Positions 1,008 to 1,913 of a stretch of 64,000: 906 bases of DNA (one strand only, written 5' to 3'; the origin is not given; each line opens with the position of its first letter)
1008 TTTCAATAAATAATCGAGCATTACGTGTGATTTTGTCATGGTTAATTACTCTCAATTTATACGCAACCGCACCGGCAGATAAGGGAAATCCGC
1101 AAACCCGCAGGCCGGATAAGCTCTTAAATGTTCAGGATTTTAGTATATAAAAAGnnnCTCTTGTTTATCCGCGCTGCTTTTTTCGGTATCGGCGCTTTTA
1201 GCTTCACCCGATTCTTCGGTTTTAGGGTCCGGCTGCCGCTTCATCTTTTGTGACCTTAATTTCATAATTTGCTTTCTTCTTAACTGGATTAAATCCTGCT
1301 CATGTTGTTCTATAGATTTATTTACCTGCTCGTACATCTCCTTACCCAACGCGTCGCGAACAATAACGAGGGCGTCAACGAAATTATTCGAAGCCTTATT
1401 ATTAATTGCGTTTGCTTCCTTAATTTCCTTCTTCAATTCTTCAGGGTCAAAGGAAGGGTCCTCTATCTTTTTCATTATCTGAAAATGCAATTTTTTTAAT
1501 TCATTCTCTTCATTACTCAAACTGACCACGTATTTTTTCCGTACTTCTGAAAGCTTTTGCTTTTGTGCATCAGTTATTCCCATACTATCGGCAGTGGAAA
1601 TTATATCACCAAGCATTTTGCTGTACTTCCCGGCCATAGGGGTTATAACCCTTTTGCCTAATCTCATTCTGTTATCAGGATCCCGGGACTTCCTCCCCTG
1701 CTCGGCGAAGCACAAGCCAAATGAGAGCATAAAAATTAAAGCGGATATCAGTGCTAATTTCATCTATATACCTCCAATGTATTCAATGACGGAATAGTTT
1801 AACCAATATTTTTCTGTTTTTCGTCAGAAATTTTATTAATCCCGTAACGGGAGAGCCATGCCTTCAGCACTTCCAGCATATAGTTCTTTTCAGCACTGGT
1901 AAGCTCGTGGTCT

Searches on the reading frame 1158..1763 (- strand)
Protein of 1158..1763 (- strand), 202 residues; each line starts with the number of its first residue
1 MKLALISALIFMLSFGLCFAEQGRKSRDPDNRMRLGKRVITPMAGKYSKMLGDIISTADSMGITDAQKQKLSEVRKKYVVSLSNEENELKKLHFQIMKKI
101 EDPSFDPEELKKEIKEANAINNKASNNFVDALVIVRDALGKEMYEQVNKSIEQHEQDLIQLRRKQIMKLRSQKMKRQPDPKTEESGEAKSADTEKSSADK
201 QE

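Call 15: find_encoding_contigs(protein=window:1158-1763:-, flank=10000, max_places=2)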
Protein window:1158-1763:- (202 aa): 1 contig read that carries it; 1 place shown.
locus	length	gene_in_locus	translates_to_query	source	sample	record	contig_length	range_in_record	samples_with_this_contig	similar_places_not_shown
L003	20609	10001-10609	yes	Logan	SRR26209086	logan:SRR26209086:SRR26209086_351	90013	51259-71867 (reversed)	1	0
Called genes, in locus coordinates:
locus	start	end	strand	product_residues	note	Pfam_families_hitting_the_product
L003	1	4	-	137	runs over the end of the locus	-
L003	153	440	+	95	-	-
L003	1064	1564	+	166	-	-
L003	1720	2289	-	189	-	-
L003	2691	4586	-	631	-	-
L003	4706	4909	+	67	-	-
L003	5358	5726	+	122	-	-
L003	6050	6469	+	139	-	-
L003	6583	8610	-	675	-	PF13188:PAS_8, PF08447:PAS_3, PF13426:PAS_9, PF01590:GAF, PF13185:GAF_2, PF13492:GAF_3, PF00512:HisKA, PF02518:HATPase_c, +3 more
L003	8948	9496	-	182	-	PF00034:Cytochrom_C, PF13442:Cytochrome_CBB3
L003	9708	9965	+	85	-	PF13811:DUF4186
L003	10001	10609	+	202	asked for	-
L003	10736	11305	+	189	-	PF16747:Adhesin_E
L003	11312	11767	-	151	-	PF04343:DUF488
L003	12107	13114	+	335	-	PF00579:tRNA-synt_1b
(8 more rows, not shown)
